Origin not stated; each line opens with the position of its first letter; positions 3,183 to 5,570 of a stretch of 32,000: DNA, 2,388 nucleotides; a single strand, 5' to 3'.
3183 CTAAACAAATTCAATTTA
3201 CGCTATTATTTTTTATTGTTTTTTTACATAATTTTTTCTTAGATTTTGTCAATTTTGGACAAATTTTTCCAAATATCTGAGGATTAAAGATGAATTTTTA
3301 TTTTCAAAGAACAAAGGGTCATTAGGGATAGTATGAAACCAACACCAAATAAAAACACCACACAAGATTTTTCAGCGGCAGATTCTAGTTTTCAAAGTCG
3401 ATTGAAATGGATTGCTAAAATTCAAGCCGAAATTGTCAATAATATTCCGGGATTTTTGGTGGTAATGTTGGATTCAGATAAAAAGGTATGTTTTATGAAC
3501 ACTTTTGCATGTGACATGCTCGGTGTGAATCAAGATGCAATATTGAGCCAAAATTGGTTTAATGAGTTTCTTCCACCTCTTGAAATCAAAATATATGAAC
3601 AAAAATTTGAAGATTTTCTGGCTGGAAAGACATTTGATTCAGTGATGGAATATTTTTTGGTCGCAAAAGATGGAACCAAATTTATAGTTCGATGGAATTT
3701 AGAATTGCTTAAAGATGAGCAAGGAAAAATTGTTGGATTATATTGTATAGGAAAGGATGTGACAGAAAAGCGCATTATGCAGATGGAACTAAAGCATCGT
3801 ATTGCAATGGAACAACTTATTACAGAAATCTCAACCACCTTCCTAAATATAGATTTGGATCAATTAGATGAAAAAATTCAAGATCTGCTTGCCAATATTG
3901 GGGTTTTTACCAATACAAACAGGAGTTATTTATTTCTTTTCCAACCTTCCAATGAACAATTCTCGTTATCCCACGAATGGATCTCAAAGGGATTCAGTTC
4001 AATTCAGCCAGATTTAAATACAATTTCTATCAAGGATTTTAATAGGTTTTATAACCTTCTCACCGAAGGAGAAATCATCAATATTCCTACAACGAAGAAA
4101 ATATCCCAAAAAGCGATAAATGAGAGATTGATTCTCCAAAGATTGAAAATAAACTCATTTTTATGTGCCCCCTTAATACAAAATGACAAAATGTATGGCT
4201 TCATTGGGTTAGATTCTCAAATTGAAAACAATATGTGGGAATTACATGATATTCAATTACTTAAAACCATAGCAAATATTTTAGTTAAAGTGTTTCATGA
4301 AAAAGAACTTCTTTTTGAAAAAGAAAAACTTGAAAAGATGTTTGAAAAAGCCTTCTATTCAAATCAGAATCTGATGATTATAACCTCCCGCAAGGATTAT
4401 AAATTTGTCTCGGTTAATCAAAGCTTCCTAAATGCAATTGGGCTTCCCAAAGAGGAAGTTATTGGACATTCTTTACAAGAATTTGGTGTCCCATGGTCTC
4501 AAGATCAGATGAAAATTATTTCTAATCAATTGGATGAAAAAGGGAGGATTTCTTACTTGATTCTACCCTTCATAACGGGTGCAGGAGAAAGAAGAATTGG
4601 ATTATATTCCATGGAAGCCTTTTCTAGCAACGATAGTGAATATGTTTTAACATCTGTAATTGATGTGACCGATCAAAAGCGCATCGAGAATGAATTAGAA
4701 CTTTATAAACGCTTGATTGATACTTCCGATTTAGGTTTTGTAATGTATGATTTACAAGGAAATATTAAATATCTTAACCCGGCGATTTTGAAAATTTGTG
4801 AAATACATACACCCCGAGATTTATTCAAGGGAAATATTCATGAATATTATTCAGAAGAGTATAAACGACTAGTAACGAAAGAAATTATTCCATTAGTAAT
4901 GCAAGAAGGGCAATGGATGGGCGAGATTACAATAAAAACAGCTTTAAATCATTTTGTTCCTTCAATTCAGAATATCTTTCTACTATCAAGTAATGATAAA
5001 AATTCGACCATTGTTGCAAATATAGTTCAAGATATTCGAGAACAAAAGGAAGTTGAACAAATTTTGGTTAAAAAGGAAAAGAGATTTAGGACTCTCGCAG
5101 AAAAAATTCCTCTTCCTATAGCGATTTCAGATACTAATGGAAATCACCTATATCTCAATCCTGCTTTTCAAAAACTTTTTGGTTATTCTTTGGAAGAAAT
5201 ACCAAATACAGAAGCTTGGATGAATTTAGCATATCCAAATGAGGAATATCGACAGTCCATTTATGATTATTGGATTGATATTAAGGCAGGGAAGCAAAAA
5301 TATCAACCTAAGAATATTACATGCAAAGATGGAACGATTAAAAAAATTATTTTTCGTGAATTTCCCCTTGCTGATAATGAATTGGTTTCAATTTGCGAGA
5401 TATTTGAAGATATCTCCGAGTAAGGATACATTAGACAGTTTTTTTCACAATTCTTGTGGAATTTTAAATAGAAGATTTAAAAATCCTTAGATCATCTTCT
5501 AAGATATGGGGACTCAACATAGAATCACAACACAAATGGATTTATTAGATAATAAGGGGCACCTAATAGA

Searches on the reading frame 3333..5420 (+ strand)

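Call 9: search_protein_families(library=ncbifam, proteins=[window:3333-5420:+], max_evalue=0.01)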
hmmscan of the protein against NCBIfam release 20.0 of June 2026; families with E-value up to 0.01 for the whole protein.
window:3333-5420:+ (696 aa): 21 families
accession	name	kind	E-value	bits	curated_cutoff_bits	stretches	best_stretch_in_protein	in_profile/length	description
TIGR00229.1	sensory_box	domain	6.6e-51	171.7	22.9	4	580-696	2-118/126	PAS domain S-box protein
NF053781.1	cdiGMPphdstlr2612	equivalog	5.9e-26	90.4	1600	2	27-326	151-433/1268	Tlr1612 family c-di-GMP phosphodiesterase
NF047874.1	MASE3_PAS_HK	subfamily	1.8e-24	86.5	560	4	534-696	224-377/655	MASE3 domain-containing sensor histidine kinase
NF007298.0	PRK09776.1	equivalog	4.1e-10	38.2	1135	2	42-160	567-687/1111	diguanylate cyclase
NF041777.1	sens_FixL_Rhizob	equivalog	1e-09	37.6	850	1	550-623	90-163/485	sensor protein FixL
NF010077.0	PRK13559.1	subfamily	3.8e-09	35.9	361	0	334-462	42-174/364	hypothetical protein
NF008468.0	PRK11360.1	equivalog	6e-09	34.8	646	1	23-154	262-388/616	two-component system sensor histidine kinase AtoS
NF045675.1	PhdiestaseDibA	equivalog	9.1e-09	34.2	980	1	447-578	69-199/623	phosphodiesterase DibA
NF052573.1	HisKinEspAMyxo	equivalog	9.6e-09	33.8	1400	0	438-535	236-332/755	serine histidine kinase EspA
NF033092.0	HK_WalK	equivalog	1.4e-06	27.2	725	1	43-154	271-373/594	cell wall metabolism sensor histidine kinase WalK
NF010411.0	PRK13837.1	equivalog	2.1e-06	26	647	1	150-340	266-444/828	two-component system VirA-like sensor kinase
TIGR02966.1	phoR_proteo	equivalog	2.2e-06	26.9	334.2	0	43-146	19-107/333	phosphate regulon sensor histidine kinase PhoR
NF052306.1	BluLightHisKinLov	equivalog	2.7e-06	26.5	450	0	348-457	35-147/334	blue-light-activated histidine kinase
NF007474.0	PRK10060.1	equivalog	2.7e-06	25.9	782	1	40-164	121-243/663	cyclic di-GMP phosphodiesterase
TIGR02938.1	nifL_nitrog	equivalog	4.8e-06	25.4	242.45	1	584-623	5-44/494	nitrogen fixation negative regulator NifL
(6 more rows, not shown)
